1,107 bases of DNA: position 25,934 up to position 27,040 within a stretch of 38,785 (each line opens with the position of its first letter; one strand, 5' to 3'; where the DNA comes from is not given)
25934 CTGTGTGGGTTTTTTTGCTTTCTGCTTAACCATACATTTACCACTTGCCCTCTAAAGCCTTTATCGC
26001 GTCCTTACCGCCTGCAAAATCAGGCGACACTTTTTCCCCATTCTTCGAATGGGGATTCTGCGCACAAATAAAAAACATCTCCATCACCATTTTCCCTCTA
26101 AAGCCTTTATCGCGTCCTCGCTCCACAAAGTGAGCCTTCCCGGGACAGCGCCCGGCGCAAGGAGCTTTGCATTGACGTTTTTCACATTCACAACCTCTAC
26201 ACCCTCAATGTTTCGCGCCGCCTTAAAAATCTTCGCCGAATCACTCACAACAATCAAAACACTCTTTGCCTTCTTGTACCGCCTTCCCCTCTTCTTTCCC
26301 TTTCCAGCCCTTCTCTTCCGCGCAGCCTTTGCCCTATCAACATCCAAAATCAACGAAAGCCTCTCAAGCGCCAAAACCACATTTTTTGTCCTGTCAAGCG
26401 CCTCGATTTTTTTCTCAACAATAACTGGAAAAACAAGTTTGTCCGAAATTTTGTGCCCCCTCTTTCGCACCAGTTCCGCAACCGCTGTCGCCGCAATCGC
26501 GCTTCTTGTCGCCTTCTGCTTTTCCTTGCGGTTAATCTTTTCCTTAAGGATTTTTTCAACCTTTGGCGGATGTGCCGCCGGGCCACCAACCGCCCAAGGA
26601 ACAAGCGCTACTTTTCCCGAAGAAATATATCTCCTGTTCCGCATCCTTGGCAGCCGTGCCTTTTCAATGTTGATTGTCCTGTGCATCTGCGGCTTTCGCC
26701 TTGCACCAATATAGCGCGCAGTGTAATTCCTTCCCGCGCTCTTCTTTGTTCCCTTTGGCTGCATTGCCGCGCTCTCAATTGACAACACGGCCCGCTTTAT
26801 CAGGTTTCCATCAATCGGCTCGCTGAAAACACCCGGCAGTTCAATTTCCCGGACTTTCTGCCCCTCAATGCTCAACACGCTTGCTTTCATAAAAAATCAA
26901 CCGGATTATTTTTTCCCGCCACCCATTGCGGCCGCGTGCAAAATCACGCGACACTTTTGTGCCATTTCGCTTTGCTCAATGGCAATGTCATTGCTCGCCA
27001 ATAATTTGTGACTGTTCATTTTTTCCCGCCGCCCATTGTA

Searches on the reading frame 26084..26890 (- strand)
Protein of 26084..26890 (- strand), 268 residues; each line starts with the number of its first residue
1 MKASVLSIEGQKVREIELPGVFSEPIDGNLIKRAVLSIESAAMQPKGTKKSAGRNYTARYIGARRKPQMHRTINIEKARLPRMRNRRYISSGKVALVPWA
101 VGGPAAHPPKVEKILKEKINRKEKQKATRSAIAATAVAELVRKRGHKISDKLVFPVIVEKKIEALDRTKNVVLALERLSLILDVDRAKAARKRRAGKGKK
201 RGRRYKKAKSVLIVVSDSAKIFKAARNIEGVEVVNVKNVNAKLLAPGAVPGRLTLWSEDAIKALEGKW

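Call 12: find_related_loci(query=window:26084-26890:-, collection=genome_contigs, flank=4000)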
Query window:26084-26890:- (268 aa) in genome_contigs; peptide patterns used: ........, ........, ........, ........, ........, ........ (x = any residue, [..] = any of these).
243 stretches matched a pattern; 29 encode a relative of the query (tblastn E <= 1e-3); 29 distinct loci.
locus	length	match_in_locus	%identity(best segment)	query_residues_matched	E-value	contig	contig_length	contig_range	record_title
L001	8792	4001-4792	61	1-264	5e-104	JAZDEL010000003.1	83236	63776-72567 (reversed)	MAG: Candidatus Iainarchaeum archaeon isolate MEGAHIT-group-0.15 k141_2166688, whole genome shotgun sequence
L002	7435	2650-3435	59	4-267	2e-80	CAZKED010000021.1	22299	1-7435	MAG TPA_asm: uncultured archaeon isolate binchicken_co334_40 genome assembly, contig: NODE_3887_length_22299_cov_7.87160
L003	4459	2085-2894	49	1-265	7e-71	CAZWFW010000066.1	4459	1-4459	MAG TPA_asm: Candidatus Undinarchaeota archaeon isolate SRP141552_co1_230 genome assembly, contig: NODE_10582_length_445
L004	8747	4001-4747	48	1-266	4e-63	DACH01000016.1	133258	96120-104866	MAG TPA_asm: Archaeoglobus sp. UBA234 UBA234_contig_15, whole genome shotgun sequence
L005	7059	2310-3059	45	1-264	6e-60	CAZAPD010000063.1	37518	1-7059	MAG TPA_asm: uncultured Thermococci archaeon isolate binchicken_co219_303 genome assembly, contig: k141_341246, whole ge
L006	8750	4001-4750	45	1-264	5e-60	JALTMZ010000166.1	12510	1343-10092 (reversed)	MAG: Thermococcus sp. isolate S139_metabat2_scaf2bin.061_VB S139_NODE_5067_length_12510_cov_1.534281, whole genome shotg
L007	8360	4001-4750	45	1-264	4e-60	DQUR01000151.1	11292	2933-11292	MAG TPA_asm: Thermococcus paralvinellae isolate SZUA-1476 k95_62049, whole genome shotgun sequence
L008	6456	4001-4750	44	1-264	7e-60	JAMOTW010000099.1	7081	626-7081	MAG: Thermococcus sp. isolate 4571-419_metabat2_scaf2bin.055 4571-419_scaffold_2679_c1, whole genome shotgun sequence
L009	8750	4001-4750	45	1-264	1e-59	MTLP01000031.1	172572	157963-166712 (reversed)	MAG: Thermococcus sp. JdFR-02 JGI24019J35510_1000020, whole genome shotgun sequence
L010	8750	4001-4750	43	1-264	1e-59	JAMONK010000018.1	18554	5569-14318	MAG: Thermococcus sp. isolate 4281-140_metabat2_scaf2bin.039 4281-140_scaffold_1188_c1, whole genome shotgun sequence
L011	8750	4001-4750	44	1-264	8e-60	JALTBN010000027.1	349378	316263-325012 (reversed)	MAG: Thermococcus sp. isolate S013_maxbin2_scaf2bin.030 S013_NODE_1_length_349378_cov_65.319235, whole genome shotgun se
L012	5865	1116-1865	44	1-264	1e-59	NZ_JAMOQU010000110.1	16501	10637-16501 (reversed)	MAG: Thermococcus sp. isolate 4561-380_maxbin2_scaf2bin.010 4561-380_scaffold_758_c1, whole genome shotgun sequence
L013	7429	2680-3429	44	1-264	1e-59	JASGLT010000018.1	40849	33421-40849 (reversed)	MAG: Thermococcaceae archaeon isolate DJKA121_NP-J24_bin.11 scaffold_129, whole genome shotgun sequence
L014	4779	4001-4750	46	1-264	3e-59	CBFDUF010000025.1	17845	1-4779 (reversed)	MAG TPA_asm: uncultured Thermococci archaeon isolate SRR6823439_binner13_Refined_15 genome assembly, contig: ERZ534240.1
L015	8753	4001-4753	44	1-265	2e-59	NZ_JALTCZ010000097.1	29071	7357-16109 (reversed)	MAG: Thermococcus sp. isolate S013_metabat2_scaf2bin.060 S013_NODE_260_length_29071_cov_5.105618, whole genome shotgun s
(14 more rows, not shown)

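Call 15: find_related_loci(query=window:26084-26890:-, collection=metagenome_contigs, flank=6000)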
Query window:26084-26890:- (268 aa) in metagenome_contigs; peptide patterns used: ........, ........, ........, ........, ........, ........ (x = any residue, [..] = any of these).
480 stretches matched a pattern; 58 encode a relative of the query (tblastn E <= 1e-3); 58 distinct loci.
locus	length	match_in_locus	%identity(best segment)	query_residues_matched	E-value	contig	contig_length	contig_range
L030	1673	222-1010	64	1-264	2e-115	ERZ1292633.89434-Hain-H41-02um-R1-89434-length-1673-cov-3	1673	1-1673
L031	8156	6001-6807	65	1-268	3e-97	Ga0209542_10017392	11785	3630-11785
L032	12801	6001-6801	60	1-264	1e-94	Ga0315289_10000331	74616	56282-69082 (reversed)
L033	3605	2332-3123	56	1-264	6e-93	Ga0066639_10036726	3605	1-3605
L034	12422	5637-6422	59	4-267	4e-80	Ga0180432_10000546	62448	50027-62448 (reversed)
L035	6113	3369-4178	49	1-265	1e-70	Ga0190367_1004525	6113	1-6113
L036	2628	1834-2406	61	1-192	3e-68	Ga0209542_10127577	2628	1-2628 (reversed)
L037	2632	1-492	66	100-264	5e-64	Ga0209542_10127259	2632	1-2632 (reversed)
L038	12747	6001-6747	48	1-266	8e-63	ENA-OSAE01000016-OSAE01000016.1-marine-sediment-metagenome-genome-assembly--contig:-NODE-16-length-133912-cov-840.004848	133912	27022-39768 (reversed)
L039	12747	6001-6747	48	1-266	8e-63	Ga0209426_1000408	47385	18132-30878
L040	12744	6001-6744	46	2-264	8e-62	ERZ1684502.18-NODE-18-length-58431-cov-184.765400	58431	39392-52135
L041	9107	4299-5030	48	1-264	1e-61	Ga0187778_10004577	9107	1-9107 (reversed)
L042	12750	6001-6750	45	1-264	7e-61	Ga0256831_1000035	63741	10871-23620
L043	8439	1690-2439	45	1-264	5e-61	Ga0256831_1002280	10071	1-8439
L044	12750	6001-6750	45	1-264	3e-60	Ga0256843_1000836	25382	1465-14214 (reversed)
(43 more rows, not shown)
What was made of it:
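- Tried and rejected: The genome_contigs and metagenome_contigs scans reached 65% L4 identity at most (calls 12, 15).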

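Call 17: find_encoding_contigs(protein=window:26084-26890:-, flank=3000, max_places=10)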
Protein window:26084-26890:- (268 aa): 6 contigs read that carry it; 5 places shown.
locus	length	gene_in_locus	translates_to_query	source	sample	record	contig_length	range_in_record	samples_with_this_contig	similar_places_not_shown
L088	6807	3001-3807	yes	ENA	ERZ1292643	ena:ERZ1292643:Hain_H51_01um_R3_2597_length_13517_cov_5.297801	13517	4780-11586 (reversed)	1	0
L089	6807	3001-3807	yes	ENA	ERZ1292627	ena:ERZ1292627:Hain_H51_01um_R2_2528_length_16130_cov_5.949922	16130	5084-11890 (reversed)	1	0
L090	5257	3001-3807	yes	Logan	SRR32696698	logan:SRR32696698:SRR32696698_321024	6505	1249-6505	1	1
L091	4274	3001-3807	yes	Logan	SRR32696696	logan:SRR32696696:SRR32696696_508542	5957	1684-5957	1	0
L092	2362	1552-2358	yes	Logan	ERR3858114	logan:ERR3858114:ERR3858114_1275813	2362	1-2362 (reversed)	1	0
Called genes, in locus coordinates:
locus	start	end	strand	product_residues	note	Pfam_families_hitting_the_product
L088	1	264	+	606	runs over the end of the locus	-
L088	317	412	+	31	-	-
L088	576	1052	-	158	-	-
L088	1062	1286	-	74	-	-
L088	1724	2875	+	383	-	PF00297:Ribosomal_L3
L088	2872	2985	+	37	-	-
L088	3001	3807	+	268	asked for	PF00573:Ribosomal_L4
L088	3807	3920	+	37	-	-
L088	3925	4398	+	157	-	PF00276:Ribosomal_L23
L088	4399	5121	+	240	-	PF03947:Ribosomal_L2_C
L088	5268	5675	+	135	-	PF00203:Ribosomal_S19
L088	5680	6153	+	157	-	PF00237:Ribosomal_L22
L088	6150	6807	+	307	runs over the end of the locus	PF07650:KH_2, PF00189:Ribosomal_S3_C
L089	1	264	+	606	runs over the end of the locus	-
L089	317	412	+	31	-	-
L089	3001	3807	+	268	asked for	PF00573:Ribosomal_L4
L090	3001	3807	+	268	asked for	PF00573:Ribosomal_L4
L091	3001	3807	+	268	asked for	PF00573:Ribosomal_L4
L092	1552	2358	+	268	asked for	PF00573:Ribosomal_L4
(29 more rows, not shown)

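Call 23: find_homologous_proteins(query=window:26084-26890:-, max_evalue=1e-40)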
Query window:26084-26890:- (268 aa): 4075 proteins with E <= 1e-40 among 8000 candidates; the best 120 are listed.
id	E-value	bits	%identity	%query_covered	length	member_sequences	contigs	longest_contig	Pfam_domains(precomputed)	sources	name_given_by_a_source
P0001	3.8e-124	431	100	79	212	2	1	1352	PF00573.28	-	-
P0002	1.1e-107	377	71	99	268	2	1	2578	PF00573.28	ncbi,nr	ncbi:MAG: 50S ribosomal protein L4 [Candidatus Diapherotrites archaeon]|nr:50S ribosomal protein L4 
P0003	1.8e-102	360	67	99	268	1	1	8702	PF00573.28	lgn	-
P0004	1.4e-98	347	64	100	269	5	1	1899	PF00573.28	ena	-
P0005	3.0e-98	346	65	99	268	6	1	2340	PF00573.28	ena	-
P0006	1.2e-97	344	63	99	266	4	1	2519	PF00573.28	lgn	-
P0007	8.3e-97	342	61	99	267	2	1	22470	PF00573.28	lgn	-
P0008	9.2e-96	338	63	99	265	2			PF00573.28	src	-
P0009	1.1e-95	338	62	99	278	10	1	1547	PF00573.28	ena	-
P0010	1.6e-95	337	64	99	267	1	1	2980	PF00573.28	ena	-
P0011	4.3e-95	336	64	99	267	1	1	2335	PF00573.28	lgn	-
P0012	1.1e-94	335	60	99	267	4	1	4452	PF00573.28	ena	-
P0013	1.7e-94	334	63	99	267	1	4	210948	PF00573.28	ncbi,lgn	-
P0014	3.0e-94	333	64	99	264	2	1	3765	PF00573.28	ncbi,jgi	-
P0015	8.6e-94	332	64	99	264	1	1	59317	PF00573.28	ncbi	ncbi:MAG: 50S ribosomal protein L4 [Candidatus Diapherotrites archaeon]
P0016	1.5e-91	324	60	97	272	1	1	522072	PF00573.28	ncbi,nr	ncbi:MAG: 50S ribosomal protein L4 [Candidatus Diapherotrites archaeon]|nr:50S ribosomal protein L4 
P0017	1.9e-91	324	63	94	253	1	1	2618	PF00573.28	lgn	-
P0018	2.0e-91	324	62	100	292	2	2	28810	PF00573.28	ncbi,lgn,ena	-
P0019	2.0e-91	324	60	98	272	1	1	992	PF00573.28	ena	-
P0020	4.9e-91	323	61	99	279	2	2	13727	PF00573.28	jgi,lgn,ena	-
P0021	5.4e-91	323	61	99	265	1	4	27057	PF00573.28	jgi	-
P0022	6.5e-91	322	62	99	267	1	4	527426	PF00573.28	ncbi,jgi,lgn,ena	-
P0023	9.0e-91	322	61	100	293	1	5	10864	PF00573.28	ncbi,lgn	-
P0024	1.2e-90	321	60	99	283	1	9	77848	PF00573.28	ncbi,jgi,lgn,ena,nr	ncbi:MAG TPA: 50S ribosomal protein L4 [archaeon]|nr:50S ribosomal protein L4 [archaeon]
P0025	2.2e-90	321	61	99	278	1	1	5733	PF00573.28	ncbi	-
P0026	3.6e-90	320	60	99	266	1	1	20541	PF00573.28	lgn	-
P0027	5.4e-90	319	61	99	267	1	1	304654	PF00573.28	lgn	-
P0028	9.3e-90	318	62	99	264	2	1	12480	PF00573.28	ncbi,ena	-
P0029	9.7e-90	318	59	98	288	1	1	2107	PF00573.28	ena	-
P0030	1.1e-89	318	60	100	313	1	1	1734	PF00573.28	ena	-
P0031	1.2e-89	318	58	99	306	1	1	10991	PF00573.28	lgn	-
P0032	1.3e-89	318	59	99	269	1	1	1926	PF00573.28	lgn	-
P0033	1.4e-89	318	62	99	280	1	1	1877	PF00573.28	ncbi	-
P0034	1.5e-89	318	59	99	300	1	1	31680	PF00573.28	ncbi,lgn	-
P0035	4.8e-89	316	59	99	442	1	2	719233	PF00573.28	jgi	jgi:large subunit ribosomal protein L4e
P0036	6.6e-89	316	60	99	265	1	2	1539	PF00573.28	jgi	jgi:large subunit ribosomal protein L4e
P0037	1.5e-88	315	56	99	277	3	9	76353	PF00573.28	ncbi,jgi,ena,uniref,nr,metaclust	ncbi:MAG TPA: 50S ribosomal protein L4 [Candidatus Diapherotrites archaeon]|uniref:50S ribosomal pro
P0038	1.5e-88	314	59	97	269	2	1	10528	PF00573.28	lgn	-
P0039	4.4e-88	313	61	99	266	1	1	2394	PF00573.28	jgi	-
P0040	5.0e-88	313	59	97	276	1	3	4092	PF00573.28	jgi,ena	-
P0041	5.0e-88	313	59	99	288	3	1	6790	PF00573.28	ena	-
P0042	6.7e-88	312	59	99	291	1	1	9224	PF00573.28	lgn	-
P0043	8.3e-88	312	60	99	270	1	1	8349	PF00573.28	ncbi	-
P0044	1.0e-87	312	60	99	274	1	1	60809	PF00573.28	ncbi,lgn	-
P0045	1.1e-87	312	60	99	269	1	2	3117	PF00573.28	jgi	jgi:large subunit ribosomal protein L4e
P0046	1.4e-87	311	59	99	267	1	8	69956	PF00573.28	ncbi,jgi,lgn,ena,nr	ncbi:MAG: 50S ribosomal protein L4 [Candidatus Diapherotrites archaeon CG11_big_fil_rev_8_21_14_0_20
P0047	2.0e-87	311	57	100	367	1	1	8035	PF00573.28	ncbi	-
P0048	4.7e-87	310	59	99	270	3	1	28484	PF00573.28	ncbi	-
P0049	8.0e-87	309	60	99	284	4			PF00573.28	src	-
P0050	1.4e-86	308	58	99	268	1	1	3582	PF00573.28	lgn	-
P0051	1.4e-86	308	58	99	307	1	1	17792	PF00573.28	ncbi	-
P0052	1.6e-86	308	58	99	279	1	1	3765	PF00573.28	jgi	-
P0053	1.8e-86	308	61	99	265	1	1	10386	PF00573.28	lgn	-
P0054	2.7e-86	307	57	96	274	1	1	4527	PF00573.28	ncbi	-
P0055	2.8e-86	307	57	96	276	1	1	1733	PF00573.28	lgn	-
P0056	9.7e-86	305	58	99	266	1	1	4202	PF00573.28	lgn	-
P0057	1.1e-85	305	58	99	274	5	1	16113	PF00573.28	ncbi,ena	-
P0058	2.0e-85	304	59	100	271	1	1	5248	PF00573.28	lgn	-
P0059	2.2e-85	304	60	99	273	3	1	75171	PF00573.28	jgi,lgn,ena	-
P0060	2.5e-85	304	57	99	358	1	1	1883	PF00573.28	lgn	-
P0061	2.8e-85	304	56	98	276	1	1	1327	PF00573.28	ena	-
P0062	3.7e-85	303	60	99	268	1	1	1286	PF00573.28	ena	-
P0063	4.1e-85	303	57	99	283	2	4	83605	PF00573.28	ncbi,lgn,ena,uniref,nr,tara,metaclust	ncbi:MAG: 50S ribosomal protein L4 [Candidatus Diapherotrites archaeon]|uniref:50S ribosomal protein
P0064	8.8e-85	302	56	99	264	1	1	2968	PF00573.28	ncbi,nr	ncbi:MAG: 50S ribosomal protein L4 [Candidatus Diapherotrites archaeon]|nr:50S ribosomal protein L4 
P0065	1.1e-84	302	56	99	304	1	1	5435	PF00573.28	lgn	-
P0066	1.2e-84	302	58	100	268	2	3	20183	PF00573.28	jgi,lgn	jgi:large subunit ribosomal protein L4e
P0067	1.2e-84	302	58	99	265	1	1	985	PF00573.28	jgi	jgi:large subunit ribosomal protein L4e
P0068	1.3e-84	302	59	97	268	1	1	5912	PF00573.28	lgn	-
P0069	1.5e-84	301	57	99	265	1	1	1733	PF00573.28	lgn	-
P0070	1.8e-84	301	59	98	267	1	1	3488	PF00573.28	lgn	-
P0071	2.2e-84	301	59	99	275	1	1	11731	PF00573.28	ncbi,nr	ncbi:MAG: 50S ribosomal protein L4 [archaeon]|nr:50S ribosomal protein L4 [archaeon]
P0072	4.6e-84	300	57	100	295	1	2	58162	PF00573.28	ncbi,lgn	-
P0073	4.9e-84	300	56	100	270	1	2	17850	PF00573.28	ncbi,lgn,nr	ncbi:50S ribosomal protein L4 [Candidatus Micrarchaeota archaeon]|nr:50S ribosomal protein L4 [Candi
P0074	5.2e-84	300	59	99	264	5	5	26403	PF00573.28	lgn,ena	-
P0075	5.6e-84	300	56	99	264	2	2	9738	PF00573.28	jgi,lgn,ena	-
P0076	9.5e-84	299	57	99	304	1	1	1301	PF00573.28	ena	-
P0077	1.4e-83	298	58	99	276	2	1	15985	PF00573.28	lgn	-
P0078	2.4e-83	297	58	99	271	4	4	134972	PF00573.28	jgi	-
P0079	2.6e-83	297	56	100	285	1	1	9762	PF00573.28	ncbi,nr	ncbi:MAG: 50S ribosomal protein L4 [archaeon]|nr:50S ribosomal protein L4 [archaeon]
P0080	3.3e-83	297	56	98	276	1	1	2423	PF00573.28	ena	-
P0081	3.6e-83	297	56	100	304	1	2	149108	PF00573.28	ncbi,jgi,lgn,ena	-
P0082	4.0e-83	297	56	98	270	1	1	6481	PF00573.28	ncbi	-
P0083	4.2e-83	297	58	99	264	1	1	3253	PF00573.28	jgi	jgi:large subunit ribosomal protein L4e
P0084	5.2e-83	296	58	99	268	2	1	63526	PF00573.28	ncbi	ncbi:MAG: 50S ribosomal protein L4 [archaeon]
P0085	9.6e-83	295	57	99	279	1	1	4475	PF00573.28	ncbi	-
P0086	2.6e-82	294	55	99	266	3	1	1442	PF00573.28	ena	-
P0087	2.6e-82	294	58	99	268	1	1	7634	PF00573.28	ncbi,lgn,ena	-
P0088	2.8e-82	294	59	100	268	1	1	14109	PF00573.28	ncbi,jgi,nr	ncbi:MAG: 50S ribosomal protein L4 [Candidatus Diapherotrites archaeon]|nr:50S ribosomal protein L4 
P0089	3.7e-82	294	57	100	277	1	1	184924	PF00573.28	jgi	jgi:large subunit ribosomal protein L4e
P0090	5.7e-82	293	56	99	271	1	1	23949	PF00573.28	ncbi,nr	ncbi:50S ribosomal protein L4 [uncultured archaeon]|nr:50S ribosomal protein L4 [uncultured archaeon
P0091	6.1e-82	293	58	100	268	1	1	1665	PF00573.28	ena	-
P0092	6.2e-82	293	57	99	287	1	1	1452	PF00573.28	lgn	-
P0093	6.8e-82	293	56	100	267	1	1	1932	PF00573.28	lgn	-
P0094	7.3e-82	293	58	99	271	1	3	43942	PF00573.28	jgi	jgi:large subunit ribosomal protein L4e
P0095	7.8e-82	293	56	100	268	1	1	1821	PF00573.28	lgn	-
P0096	9.4e-82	292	57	99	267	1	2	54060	PF00573.28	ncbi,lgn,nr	ncbi:MAG: 50S ribosomal protein L4 [Candidatus Diapherotrites archaeon]|nr:50S ribosomal protein L4 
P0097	1.1e-81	292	58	99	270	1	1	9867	PF00573.28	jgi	-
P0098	1.2e-81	292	56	99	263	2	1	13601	PF00573.28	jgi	jgi:large subunit ribosomal protein L4e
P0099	1.3e-81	292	55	99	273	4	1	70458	PF00573.28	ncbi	-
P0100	2.4e-81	291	55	99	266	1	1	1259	PF00573.28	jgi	jgi:large subunit ribosomal protein L4e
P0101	2.5e-81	291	58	99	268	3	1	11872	PF00573.28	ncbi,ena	-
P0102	2.9e-81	291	57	98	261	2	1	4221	PF00573.28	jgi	-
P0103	3.0e-81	291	55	98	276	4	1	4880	PF00573.28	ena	-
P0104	5.0e-81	290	55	99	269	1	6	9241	PF00573.28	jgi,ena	-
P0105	6.3e-81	290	58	99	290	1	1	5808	PF00573.28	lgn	-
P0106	7.6e-81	289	54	99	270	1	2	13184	PF00573.28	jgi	jgi:large subunit ribosomal protein L4e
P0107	1.5e-80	288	56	99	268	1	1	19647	PF00573.28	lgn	-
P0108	1.9e-80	288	54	100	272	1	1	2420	PF00573.28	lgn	-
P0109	2.1e-80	288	56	99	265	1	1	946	PF00573.28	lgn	-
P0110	2.2e-80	288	57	99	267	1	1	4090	PF00573.28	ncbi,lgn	-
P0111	2.3e-80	288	58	99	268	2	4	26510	PF00573.28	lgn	-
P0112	3.1e-80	287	56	100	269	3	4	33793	PF00573.28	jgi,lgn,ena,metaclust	metaclust:\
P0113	4.7e-80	287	56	99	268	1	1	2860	PF00573.28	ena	-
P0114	5.1e-80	287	59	99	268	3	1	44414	PF00573.28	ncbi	-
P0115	5.5e-80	286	57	100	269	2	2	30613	PF00573.28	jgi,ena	-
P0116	8.3e-80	286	56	100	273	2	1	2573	PF00573.28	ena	-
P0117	8.4e-80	286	56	99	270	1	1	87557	PF00573.28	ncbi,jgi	-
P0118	9.0e-80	286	57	100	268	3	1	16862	PF00573.28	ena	-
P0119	1.1e-79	285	55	99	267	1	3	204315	PF00573.28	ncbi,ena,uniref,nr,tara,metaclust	ncbi:MAG: 50S ribosomal protein L4 [Candidatus Diapherotrites archaeon]|uniref:50S ribosomal protein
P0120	1.1e-79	285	57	99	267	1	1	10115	PF00573.28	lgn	-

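Call 24: find_encoding_contigs(protein=P0002, flank=5000, max_places=3)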
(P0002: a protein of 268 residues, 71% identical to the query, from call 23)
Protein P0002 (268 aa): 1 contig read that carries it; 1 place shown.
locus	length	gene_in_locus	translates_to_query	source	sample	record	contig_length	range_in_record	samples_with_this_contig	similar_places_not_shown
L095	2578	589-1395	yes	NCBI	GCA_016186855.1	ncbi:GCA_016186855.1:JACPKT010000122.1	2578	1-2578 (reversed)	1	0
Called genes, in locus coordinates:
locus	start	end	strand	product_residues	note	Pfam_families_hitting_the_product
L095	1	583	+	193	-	PF00297:Ribosomal_L3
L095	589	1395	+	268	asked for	PF00573:Ribosomal_L4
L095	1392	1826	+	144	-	PF00276:Ribosomal_L23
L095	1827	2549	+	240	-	PF03947:Ribosomal_L2_C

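Call 25: find_encoding_contigs(protein=P0003, flank=6000, max_places=3)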
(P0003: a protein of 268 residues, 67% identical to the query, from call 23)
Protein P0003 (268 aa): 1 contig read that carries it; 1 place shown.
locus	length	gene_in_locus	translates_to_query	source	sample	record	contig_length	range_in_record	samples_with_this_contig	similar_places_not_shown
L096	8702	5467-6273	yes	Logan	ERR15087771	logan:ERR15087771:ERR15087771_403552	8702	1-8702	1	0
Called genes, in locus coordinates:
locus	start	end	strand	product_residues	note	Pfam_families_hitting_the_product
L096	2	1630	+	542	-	?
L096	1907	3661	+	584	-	-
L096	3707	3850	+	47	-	-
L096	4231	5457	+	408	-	PF00297:Ribosomal_L3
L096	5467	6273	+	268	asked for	PF00573:Ribosomal_L4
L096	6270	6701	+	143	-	PF00276:Ribosomal_L23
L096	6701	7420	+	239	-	PF00181:Ribosomal_L2_N (weak), PF03947:Ribosomal_L2_C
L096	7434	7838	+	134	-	PF00203:Ribosomal_S19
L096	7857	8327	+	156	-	PF00237:Ribosomal_L22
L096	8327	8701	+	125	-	?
